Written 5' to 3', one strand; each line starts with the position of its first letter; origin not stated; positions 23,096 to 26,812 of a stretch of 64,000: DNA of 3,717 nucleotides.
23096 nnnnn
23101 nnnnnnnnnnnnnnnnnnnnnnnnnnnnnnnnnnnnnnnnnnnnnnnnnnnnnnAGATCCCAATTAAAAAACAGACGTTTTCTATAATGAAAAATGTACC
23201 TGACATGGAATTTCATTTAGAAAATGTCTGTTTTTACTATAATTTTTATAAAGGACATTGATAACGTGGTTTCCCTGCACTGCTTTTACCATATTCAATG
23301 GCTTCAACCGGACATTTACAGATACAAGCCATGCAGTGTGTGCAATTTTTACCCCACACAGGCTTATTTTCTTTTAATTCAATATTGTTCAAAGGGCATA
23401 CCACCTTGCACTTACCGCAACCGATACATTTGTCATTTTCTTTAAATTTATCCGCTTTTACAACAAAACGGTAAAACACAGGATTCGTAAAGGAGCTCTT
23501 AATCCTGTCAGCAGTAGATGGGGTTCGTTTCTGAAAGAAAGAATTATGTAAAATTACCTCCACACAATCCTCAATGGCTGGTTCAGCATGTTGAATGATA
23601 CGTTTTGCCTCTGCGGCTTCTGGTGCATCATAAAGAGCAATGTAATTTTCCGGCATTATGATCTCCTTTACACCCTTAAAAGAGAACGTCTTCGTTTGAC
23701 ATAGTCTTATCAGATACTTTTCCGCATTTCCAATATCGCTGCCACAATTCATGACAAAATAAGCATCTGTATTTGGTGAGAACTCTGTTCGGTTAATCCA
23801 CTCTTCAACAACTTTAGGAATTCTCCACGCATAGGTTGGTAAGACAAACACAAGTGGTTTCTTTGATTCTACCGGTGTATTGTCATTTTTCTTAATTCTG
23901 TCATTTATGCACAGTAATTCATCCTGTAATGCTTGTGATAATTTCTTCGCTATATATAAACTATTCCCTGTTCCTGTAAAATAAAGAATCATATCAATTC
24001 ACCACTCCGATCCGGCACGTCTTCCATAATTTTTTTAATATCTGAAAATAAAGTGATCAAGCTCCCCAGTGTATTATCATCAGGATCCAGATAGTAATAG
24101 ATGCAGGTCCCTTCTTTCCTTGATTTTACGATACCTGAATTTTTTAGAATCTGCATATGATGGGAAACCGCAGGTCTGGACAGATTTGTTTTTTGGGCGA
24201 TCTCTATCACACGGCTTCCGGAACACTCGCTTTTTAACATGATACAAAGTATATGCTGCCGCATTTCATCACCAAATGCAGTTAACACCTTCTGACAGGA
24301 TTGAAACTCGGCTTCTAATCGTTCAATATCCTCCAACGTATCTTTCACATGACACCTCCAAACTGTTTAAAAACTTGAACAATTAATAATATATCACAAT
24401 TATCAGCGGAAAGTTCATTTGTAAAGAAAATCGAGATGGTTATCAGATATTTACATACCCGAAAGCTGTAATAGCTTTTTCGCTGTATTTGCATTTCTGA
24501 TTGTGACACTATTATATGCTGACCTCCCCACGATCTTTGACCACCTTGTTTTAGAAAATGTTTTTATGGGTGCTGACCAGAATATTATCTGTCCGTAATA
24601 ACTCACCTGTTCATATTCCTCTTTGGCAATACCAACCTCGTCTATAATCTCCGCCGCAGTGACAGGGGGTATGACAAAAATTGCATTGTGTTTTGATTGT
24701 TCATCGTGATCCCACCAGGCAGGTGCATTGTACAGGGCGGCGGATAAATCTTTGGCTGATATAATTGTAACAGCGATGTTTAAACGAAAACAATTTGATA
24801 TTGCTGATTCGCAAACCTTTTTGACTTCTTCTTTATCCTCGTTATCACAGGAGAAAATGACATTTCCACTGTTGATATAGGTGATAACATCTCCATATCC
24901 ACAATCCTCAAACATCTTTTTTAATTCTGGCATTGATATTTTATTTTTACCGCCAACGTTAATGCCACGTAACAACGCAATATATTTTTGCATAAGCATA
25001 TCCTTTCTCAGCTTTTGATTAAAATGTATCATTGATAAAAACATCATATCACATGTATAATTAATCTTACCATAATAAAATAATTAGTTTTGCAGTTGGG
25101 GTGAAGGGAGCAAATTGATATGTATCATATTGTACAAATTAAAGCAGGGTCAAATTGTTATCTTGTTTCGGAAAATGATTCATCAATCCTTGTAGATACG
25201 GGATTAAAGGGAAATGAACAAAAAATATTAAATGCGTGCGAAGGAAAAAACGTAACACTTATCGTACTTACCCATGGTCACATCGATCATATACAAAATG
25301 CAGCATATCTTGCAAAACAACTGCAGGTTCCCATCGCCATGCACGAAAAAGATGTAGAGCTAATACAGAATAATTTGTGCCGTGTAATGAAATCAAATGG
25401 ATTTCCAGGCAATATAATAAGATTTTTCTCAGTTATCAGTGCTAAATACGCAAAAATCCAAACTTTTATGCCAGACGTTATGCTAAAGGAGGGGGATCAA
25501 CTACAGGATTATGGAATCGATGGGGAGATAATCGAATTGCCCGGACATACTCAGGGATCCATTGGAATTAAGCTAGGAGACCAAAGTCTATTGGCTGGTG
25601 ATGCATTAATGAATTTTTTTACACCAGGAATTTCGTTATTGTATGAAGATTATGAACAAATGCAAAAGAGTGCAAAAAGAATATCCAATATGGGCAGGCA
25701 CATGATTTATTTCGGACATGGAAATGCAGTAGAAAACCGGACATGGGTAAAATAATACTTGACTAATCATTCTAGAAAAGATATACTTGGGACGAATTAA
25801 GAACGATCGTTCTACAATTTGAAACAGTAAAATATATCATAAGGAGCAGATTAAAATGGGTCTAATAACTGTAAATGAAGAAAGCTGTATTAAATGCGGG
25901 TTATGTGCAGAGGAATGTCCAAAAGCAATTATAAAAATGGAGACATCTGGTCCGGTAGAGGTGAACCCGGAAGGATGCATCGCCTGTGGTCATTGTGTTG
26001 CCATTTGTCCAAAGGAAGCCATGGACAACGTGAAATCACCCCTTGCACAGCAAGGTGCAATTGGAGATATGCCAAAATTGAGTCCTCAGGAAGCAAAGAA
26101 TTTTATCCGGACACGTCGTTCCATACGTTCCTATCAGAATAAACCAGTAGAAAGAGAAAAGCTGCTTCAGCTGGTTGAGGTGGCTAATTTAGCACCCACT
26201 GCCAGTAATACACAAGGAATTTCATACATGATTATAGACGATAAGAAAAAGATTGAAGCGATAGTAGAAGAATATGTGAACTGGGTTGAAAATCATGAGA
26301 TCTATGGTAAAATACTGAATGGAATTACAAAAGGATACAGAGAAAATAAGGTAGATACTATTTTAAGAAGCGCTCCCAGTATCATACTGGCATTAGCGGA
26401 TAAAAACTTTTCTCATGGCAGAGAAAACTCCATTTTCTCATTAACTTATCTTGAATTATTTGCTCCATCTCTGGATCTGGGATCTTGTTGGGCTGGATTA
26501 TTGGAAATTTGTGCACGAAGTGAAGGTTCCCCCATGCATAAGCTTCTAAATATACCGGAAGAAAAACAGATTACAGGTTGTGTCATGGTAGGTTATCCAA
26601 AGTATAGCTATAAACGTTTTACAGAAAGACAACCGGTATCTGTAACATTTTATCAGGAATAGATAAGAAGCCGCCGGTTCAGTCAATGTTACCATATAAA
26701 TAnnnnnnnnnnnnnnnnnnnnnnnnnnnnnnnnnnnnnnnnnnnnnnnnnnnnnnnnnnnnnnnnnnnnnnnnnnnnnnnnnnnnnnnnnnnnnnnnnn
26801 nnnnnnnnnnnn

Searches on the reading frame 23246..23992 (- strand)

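Call 43: search_protein_families(library=pfam, max_evalue=0.00001, proteins=[window:23246-23992:-])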
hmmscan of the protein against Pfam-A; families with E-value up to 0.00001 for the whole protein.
window:23246-23992:- (248 aa): 7 families
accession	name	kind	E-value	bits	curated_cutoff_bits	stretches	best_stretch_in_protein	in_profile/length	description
PF00037.32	Fer4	-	4.6e-08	33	21.1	0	186-204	5-23/24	4Fe-4S binding domain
PF14697.11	Fer4_21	-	1.1e-06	29.1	35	1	186-233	5-58/59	4Fe-4S dicluster domain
PF12838.12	Fer4_7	-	2.7e-06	28.2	27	0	188-231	1-52/52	4Fe-4S dicluster domain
PF13187.11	Fer4_9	-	2.7e-06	27.7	27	1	188-232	1-52/52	4Fe-4S dicluster domain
PF13484.11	Fer4_16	-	4.1e-06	27.9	30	0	174-202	38-66/66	4Fe-4S double cluster binding domain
PF13237.11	Fer4_10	-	5.8e-06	26.6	25.5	0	184-228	4-53/53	4Fe-4S dicluster domain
PF25160.1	LdpA_Fe-S-bd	-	1e-05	25.7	27.6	0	186-207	25-46/49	LdpA Fe-S cluster-binding domain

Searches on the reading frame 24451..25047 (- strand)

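Call 43: search_protein_families(library=pfam, max_evalue=0.00001, proteins=[window:24451-25047:-])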
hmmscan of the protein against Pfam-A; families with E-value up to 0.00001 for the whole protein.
window:24451-25047:- (198 aa): 1 family
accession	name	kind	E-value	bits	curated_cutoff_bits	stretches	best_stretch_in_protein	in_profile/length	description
PF08002.16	DUF1697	-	7.2e-43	146.7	24.4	1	19-156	1-137/137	Protein of unknown function (DUF1697)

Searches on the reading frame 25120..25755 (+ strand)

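Call 44: search_protein_families(library=pfam, max_evalue=0.00001, proteins=[window:25120-25755:+])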
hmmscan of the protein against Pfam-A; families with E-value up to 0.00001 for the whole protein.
window:25120-25755:+ (211 aa): 1 family
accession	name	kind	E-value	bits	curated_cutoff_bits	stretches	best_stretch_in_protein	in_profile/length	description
PF00753.33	Lactamase_B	-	5.6e-25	88.9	22.7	1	10-200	5-196/196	Metallo-beta-lactamase superfamily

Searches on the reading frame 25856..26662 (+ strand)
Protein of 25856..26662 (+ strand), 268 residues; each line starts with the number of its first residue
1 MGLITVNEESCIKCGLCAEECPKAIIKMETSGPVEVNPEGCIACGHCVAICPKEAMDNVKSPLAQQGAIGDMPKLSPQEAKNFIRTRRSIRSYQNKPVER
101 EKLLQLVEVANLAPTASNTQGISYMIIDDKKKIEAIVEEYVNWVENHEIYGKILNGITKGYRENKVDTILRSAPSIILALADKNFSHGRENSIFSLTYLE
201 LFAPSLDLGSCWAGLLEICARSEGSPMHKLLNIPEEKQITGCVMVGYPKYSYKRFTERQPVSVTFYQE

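Call 44: search_protein_families(library=pfam, max_evalue=0.00001, proteins=[window:25856-26662:+])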
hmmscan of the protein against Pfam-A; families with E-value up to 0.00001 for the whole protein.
window:25856-26662:+ (268 aa): 11 families
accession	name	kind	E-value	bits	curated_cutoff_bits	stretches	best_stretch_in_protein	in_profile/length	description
PF00881.29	Nitroreductase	-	1.7e-24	87.3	23.5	1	84-247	1-167/167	Nitroreductase family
PF00037.32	Fer4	-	4.9e-12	45.6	21.1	1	4-27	1-24/24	4Fe-4S binding domain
PF13237.11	Fer4_10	-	8e-10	38.9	25.5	1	5-52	3-53/53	4Fe-4S dicluster domain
PF12837.12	Fer4_6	-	1.3e-09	38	25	0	4-25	2-23/24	4Fe-4S binding domain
PF14512.11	TM1586_NiRdase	-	1.5e-09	38.3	27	0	133-260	25-145/215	Putative TM nitroreductase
PF12797.12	Fer4_2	-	5.8e-09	35.8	24.5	0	4-22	3-21/22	4Fe-4S binding domain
PF12838.12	Fer4_7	-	7.4e-09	36.4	27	1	10-55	1-52/52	4Fe-4S dicluster domain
PF14697.11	Fer4_21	-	9.9e-09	35.7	35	1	6-56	3-57/59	4Fe-4S dicluster domain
PF13187.11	Fer4_9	-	4.7e-08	33.4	27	1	11-56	2-52/52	4Fe-4S dicluster domain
PF13484.11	Fer4_16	-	2.7e-07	31.7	30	0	41-63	2-24/66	4Fe-4S double cluster binding domain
PF13459.11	Fer4_15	-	4.2e-06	27.8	22.4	0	4-25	1-22/66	4Fe-4S single cluster domain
